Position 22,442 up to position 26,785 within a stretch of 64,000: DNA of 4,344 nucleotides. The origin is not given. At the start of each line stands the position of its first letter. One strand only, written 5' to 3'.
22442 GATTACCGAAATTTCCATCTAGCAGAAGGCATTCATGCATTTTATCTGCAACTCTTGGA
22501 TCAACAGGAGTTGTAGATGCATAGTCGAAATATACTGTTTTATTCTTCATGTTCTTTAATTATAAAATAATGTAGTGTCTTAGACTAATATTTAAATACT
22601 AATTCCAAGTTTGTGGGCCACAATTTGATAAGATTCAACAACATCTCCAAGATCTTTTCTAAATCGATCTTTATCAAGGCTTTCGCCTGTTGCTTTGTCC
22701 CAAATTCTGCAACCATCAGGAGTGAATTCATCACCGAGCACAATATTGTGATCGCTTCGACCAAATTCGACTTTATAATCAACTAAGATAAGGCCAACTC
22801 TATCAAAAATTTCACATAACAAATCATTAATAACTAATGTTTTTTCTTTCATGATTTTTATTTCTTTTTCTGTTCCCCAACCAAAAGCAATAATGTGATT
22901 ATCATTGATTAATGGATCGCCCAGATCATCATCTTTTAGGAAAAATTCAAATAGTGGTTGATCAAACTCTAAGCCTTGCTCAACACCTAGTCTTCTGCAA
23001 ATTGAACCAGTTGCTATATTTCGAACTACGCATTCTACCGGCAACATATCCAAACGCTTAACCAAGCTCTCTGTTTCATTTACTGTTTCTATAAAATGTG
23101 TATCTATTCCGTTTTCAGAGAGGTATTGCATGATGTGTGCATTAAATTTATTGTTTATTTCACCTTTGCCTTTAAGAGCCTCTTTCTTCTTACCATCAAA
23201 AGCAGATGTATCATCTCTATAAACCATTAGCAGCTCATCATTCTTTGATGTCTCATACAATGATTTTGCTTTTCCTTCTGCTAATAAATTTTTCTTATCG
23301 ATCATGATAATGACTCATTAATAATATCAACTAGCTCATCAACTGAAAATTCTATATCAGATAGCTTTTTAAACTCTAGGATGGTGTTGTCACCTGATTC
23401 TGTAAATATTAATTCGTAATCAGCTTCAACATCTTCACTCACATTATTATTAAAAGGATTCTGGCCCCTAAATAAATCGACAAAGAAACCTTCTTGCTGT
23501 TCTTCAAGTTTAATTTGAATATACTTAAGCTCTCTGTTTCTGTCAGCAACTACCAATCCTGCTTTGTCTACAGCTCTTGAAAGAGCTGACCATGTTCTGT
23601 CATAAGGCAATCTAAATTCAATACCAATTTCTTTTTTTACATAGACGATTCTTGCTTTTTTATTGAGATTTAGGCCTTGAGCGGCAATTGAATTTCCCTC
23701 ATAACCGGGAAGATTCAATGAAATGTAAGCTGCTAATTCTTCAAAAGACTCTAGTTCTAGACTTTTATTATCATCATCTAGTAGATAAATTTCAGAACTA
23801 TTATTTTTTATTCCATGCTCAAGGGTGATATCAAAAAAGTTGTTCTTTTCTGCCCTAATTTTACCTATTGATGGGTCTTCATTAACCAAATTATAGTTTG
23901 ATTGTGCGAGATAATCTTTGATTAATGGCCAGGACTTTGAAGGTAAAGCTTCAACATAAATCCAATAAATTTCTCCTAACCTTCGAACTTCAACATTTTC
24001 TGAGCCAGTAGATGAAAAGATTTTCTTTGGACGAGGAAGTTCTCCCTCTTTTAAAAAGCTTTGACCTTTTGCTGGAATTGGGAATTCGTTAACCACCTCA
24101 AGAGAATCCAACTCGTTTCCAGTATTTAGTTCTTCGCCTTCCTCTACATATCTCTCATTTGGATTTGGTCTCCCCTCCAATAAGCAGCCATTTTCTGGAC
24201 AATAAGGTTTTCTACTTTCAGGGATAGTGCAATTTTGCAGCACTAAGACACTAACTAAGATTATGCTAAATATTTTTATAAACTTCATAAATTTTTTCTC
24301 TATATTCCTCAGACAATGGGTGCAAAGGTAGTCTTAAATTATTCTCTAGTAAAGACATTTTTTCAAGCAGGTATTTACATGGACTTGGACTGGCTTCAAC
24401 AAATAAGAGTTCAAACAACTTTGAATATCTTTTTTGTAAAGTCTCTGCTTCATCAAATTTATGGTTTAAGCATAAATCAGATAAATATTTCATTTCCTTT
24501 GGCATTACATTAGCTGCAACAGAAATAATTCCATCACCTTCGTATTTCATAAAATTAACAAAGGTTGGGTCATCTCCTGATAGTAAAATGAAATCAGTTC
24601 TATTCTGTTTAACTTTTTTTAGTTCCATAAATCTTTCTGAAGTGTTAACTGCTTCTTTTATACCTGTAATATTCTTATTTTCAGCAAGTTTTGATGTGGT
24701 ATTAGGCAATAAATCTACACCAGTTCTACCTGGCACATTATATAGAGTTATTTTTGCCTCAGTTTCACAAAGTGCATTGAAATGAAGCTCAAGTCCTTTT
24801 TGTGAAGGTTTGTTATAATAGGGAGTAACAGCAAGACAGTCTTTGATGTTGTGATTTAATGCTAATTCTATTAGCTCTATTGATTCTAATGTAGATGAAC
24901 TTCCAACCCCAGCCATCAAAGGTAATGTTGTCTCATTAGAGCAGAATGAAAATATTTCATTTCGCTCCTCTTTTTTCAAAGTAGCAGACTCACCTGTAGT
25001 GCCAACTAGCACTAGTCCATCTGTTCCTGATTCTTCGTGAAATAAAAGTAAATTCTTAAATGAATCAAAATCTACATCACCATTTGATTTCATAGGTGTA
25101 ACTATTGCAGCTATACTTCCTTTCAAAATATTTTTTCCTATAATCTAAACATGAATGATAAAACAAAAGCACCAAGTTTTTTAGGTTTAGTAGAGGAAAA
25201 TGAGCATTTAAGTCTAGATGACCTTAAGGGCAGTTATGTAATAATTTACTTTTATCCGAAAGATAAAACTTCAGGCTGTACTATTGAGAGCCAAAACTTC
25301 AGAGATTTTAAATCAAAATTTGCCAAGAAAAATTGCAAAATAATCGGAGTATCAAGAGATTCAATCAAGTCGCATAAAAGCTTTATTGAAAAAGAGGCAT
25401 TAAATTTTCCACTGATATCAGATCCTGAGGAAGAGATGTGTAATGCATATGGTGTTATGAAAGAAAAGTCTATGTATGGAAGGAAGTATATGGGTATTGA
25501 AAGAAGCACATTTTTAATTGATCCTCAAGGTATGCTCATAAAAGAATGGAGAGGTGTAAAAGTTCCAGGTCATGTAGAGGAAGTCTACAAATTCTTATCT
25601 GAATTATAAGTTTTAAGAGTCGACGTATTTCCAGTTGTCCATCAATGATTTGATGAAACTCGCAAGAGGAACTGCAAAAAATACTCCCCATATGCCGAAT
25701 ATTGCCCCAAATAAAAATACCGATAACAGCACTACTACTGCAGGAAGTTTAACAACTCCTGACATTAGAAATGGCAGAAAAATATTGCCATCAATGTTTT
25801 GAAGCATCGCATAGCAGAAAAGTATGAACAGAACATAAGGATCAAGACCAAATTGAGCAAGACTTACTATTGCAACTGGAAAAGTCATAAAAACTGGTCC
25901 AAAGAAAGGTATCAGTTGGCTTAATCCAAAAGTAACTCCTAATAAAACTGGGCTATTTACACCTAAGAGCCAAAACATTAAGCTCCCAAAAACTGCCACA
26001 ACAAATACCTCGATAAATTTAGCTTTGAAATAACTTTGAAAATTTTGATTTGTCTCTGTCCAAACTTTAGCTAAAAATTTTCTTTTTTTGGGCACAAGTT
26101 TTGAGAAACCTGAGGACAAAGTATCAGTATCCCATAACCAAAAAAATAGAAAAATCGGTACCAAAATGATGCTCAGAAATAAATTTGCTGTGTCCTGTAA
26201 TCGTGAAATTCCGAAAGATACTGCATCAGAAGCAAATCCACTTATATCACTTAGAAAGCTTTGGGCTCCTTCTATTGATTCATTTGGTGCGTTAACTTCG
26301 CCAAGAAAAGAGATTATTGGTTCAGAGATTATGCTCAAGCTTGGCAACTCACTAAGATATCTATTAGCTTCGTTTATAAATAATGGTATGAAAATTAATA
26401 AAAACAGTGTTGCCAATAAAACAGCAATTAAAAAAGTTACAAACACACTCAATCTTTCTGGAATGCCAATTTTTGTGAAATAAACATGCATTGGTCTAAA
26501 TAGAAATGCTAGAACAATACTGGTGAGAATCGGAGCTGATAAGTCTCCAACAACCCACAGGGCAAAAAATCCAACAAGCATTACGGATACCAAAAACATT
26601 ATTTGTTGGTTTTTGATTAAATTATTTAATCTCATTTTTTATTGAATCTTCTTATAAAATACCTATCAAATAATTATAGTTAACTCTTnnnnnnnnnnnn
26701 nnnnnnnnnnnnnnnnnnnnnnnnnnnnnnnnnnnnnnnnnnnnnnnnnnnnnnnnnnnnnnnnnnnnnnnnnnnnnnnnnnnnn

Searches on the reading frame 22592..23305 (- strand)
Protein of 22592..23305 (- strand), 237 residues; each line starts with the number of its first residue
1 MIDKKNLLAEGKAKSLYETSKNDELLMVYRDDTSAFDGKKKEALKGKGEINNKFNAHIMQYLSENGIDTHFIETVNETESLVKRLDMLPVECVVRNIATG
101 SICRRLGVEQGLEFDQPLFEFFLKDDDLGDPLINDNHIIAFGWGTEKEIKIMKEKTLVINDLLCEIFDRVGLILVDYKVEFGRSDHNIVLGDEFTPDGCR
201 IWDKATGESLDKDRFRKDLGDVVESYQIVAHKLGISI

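Call 18: search_protein_families(library=pfam, proteins=[window:22592-23305:-], max_evalue=0.00001)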
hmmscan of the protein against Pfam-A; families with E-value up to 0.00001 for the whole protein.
window:22592-23305:- (237 aa): 1 family
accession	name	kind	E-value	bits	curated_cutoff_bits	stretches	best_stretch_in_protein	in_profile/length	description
PF01259.24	SAICAR_synt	-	5.4e-84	282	20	1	8-231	2-231/233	SAICAR synthetase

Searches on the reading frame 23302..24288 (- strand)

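Call 18: search_protein_families(library=pfam, proteins=[window:23302-24288:-], max_evalue=0.00001)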
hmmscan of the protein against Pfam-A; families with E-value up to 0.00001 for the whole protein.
window:23302-24288:- (328 aa): 1 family
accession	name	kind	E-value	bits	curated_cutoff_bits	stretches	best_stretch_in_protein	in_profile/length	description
PF06804.17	Lipoprotein_18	-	2.2e-09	37.1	25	0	226-307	226-300/323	NlpB/DapX lipoprotein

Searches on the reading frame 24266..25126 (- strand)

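Call 17: search_protein_families(library=ncbifam, proteins=[window:24266-25126:-], max_evalue=0.00001)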
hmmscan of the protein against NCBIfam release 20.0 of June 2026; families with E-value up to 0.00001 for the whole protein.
window:24266-25126:- (286 aa): 7 families
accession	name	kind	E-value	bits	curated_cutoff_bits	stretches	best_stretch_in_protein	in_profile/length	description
TIGR00674.1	dapA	equivalog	3.1e-84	282.2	206.15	1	3-284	1-284/286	4-hydroxy-tetrahydrodipicolinate synthase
TIGR02313.1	HpaI-NOT-DapA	exception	2.8e-47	160.9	396.7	1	1-282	1-285/294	2,4-dihydroxyhept-2-ene-1,7-dioic acid aldolase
NF003164.0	PRK04147.1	equivalog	2.9e-40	138.4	281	1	1-284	4-288/294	N-acetylneuraminate lyase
TIGR00683.1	nanA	equivalog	1.3e-30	106.7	382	1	1-279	1-281/293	N-acetylneuraminate lyase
NF040954.1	Arch_KDGaldase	equivalog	6.6e-28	97.8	390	1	5-281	4-276/288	bifunctional 2-dehydro-3-deoxy-phosphogluconate/2-dehydro-3-deoxy-6-phosphogalactonate aldolase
NF002958.0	PRK03620.1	subfamily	2.6e-15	56.1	278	1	8-183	18-190/307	5-dehydro-4-deoxyglucarate dehydratase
TIGR03249.1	KdgD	equivalog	1.1e-13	51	373.95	1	5-179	13-187/299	5-dehydro-4-deoxyglucarate dehydratase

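Call 18: search_protein_families(library=pfam, proteins=[window:24266-25126:-], max_evalue=0.00001)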
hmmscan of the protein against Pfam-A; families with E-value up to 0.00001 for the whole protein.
window:24266-25126:- (286 aa): 1 family
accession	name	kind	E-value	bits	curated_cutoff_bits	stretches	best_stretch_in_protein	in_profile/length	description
PF00701.28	DHDPS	-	2e-74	250.4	22.1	1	2-282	3-285/289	Dihydrodipicolinate synthetase family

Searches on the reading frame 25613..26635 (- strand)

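Call 4: search_protein_families(library=pfam, proteins=[window:25613-26635:-])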
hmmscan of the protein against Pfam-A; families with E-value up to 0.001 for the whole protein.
window:25613-26635:- (340 aa): 1 family
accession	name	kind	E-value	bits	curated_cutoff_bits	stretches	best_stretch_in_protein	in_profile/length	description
PF01594.21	AI-2E_transport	-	6.6e-60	203.4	34.3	1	16-335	5-326/327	AI-2E family transporter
